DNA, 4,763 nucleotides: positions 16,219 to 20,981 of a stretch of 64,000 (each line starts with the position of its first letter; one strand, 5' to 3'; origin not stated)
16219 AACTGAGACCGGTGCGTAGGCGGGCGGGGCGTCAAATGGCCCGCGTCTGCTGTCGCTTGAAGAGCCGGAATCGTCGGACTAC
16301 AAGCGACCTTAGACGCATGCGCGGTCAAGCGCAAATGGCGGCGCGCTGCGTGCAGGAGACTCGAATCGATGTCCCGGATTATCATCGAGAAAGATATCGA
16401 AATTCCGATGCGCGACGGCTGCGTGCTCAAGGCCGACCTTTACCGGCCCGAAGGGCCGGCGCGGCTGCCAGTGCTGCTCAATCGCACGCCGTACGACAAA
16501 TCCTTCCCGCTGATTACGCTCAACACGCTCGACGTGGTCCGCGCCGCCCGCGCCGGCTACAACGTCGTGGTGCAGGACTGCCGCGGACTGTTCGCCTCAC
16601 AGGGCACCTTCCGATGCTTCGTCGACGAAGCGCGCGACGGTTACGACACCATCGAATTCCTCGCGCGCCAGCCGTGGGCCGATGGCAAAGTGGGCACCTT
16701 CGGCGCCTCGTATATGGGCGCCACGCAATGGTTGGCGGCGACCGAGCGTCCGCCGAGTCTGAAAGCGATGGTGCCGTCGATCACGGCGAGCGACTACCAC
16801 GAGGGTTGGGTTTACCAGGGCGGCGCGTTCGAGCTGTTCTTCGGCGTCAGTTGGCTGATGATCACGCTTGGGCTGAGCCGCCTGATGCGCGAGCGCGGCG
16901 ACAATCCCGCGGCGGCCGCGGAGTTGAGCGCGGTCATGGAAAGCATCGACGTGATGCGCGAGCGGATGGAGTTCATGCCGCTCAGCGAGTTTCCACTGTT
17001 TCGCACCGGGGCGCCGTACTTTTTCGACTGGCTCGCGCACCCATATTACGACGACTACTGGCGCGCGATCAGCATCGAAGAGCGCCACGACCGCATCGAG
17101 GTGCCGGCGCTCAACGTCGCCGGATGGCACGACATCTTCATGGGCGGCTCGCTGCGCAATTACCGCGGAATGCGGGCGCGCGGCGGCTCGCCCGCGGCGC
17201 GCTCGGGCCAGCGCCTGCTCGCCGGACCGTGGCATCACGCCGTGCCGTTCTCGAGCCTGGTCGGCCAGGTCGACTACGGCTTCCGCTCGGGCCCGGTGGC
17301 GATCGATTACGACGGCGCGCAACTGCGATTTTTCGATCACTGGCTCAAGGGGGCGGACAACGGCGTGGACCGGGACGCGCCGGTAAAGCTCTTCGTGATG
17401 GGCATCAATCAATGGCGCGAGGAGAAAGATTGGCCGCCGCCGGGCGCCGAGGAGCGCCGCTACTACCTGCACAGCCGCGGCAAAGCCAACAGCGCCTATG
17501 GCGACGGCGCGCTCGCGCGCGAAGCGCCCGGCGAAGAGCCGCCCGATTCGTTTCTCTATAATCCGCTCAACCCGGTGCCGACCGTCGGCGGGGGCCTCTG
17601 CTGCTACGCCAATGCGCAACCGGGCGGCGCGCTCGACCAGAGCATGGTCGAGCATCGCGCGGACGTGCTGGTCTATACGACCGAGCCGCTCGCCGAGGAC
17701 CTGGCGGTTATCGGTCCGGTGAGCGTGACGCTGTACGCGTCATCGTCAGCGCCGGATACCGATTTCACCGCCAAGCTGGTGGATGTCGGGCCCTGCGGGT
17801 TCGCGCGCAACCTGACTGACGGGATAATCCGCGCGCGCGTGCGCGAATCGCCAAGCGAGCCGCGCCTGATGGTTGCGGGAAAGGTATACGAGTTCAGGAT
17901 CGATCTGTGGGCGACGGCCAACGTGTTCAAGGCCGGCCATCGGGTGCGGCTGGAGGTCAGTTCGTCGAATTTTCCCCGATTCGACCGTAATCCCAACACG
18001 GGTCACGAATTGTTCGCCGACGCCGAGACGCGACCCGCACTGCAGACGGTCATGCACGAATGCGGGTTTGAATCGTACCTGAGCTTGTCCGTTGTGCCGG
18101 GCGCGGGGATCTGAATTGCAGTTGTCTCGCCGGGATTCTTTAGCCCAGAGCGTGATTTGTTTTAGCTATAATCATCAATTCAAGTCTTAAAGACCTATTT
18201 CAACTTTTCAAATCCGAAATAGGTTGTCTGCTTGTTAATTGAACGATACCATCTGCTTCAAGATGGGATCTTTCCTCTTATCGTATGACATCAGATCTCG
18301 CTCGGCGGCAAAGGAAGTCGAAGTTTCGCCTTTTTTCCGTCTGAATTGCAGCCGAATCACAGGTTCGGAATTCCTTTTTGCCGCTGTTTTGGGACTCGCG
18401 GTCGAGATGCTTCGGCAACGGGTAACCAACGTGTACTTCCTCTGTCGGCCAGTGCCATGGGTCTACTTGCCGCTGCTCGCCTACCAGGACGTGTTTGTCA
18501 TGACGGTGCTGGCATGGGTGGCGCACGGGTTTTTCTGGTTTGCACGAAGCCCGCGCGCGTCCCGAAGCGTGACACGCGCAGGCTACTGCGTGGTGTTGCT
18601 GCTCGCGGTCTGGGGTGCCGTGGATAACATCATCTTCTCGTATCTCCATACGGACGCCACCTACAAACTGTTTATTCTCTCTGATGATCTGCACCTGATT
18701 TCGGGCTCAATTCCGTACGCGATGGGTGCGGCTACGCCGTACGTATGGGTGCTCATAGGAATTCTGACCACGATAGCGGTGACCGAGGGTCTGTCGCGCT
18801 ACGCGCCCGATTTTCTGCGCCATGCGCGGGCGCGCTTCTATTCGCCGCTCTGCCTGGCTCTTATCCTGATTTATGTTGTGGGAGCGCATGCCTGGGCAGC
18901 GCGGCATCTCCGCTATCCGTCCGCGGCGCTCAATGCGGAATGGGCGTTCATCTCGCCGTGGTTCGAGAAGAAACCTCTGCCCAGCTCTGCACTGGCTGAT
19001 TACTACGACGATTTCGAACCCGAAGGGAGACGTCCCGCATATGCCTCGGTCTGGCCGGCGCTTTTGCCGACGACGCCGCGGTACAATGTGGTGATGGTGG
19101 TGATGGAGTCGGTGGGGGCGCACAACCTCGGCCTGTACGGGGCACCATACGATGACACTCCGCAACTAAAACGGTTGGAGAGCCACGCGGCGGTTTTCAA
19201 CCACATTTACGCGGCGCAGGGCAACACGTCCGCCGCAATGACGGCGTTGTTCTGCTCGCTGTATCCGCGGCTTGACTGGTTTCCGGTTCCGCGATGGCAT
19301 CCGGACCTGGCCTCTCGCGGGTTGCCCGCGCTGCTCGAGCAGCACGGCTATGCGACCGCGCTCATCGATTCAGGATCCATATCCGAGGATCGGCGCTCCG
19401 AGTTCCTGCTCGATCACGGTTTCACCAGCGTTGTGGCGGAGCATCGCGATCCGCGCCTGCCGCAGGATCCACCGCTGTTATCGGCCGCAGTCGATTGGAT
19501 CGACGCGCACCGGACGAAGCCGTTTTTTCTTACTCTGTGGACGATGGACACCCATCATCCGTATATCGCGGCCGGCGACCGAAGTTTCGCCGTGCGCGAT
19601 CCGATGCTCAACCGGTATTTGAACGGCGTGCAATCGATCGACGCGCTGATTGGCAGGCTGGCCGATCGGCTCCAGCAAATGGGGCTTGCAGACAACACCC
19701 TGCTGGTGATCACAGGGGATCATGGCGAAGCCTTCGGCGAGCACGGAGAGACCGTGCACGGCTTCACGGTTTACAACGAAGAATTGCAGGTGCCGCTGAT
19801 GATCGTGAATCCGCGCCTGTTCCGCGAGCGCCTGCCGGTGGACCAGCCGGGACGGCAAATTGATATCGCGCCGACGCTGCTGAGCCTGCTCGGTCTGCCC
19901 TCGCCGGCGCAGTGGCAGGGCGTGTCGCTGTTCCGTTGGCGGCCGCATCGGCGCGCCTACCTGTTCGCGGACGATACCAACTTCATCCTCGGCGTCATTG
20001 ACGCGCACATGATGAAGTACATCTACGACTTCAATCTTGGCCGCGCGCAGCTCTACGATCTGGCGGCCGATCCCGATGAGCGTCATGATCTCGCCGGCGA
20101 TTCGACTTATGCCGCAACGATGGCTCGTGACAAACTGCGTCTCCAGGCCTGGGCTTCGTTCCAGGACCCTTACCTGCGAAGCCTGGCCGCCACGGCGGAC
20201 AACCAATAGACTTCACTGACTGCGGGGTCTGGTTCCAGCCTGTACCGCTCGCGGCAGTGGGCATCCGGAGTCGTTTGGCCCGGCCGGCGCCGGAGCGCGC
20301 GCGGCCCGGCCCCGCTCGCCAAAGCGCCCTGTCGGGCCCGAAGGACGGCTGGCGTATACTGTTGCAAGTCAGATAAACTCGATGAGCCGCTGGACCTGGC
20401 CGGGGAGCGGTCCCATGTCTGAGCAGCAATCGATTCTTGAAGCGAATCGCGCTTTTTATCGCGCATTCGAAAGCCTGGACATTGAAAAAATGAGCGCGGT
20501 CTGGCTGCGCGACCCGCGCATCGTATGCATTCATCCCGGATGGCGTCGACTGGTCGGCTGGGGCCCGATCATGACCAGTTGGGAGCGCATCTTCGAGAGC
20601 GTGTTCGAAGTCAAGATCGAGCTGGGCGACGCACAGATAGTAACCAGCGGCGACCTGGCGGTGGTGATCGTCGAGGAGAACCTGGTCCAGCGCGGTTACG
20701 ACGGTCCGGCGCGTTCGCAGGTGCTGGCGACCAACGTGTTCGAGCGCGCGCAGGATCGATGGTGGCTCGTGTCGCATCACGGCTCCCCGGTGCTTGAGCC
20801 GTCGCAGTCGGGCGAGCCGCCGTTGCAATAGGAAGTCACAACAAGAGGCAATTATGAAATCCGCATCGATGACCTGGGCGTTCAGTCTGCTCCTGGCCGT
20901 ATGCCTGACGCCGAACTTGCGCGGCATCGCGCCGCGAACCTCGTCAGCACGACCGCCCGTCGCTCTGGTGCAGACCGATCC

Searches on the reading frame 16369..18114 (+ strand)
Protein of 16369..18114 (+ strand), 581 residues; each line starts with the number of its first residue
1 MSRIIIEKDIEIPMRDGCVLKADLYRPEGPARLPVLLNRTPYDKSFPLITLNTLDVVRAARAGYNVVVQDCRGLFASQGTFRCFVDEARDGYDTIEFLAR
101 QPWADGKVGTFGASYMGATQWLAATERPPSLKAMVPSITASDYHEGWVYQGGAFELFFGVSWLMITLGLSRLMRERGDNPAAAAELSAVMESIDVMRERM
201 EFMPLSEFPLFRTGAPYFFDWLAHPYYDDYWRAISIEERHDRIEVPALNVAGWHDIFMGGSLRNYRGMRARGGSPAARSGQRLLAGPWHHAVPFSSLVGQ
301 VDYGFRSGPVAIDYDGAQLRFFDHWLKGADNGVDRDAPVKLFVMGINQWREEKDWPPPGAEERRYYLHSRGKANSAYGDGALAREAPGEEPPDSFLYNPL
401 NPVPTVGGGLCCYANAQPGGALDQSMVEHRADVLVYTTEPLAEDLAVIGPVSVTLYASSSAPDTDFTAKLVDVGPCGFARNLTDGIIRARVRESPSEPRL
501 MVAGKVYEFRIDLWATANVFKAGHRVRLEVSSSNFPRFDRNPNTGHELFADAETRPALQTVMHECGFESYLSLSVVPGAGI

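Call 52: search_protein_families(library=pfam, proteins=[window:16369-18114:+], max_evalue=0.0001)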
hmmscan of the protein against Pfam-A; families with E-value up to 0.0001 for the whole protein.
window:16369-18114:+ (581 aa): 2 families
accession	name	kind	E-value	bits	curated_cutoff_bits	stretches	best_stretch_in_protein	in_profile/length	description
PF02129.25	Peptidase_S15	-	2e-62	211.7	23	1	16-291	1-261/262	X-Pro dipeptidyl-peptidase (S15 family)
PF08530.16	PepX_C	-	4.6e-54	184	22.5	1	331-571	1-216/217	X-Pro dipeptidyl-peptidase C-terminal non-catalytic domain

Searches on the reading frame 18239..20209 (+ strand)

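Call 50: search_protein_families(library=pfam, proteins=[window:18239-20209:+], max_evalue=0.001)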
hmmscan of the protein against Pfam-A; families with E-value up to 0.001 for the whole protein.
window:18239-20209:+ (656 aa): 5 families
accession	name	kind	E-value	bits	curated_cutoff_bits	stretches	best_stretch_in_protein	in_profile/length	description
PF00884.28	Sulfatase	-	3.2e-47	161.7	25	1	283-552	2-300/301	Sulfatase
PF16347.10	SGSH_C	-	1.3e-10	42.1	29.3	1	501-636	2-149/154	N-sulphoglucosamine sulphohydrolase, C-terminal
PF02995.22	DUF229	-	7.8e-08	31.9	25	1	419-533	283-376/496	Protein of unknown function (DUF229)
PF01663.27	Phosphodiest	-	8.7e-07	29.3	23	1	408-498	135-222/342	Type I phosphodiesterase / nucleotide pyrophosphatase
PF01676.23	Metalloenzyme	-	0.00033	20.7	24.3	1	457-553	166-250/252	Metalloenzyme superfamily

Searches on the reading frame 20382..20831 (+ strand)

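Call 50: search_protein_families(library=pfam, proteins=[window:20382-20831:+], max_evalue=0.001)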
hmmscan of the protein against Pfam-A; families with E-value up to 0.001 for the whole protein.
window:20382-20831:+ (149 aa): 3 families
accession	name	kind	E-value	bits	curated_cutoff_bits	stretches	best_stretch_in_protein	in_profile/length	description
PF13474.12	SnoaL_3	-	2.8e-24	86.2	22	1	18-137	1-119/121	SnoaL-like domain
PF14534.12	DUF4440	-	1.8e-07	32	25.2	1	18-129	1-107/107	Domain of unknown function (DUF4440)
PF12680.13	SnoaL_2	-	2.3e-05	25.4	27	1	23-128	2-100/102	SnoaL-like domain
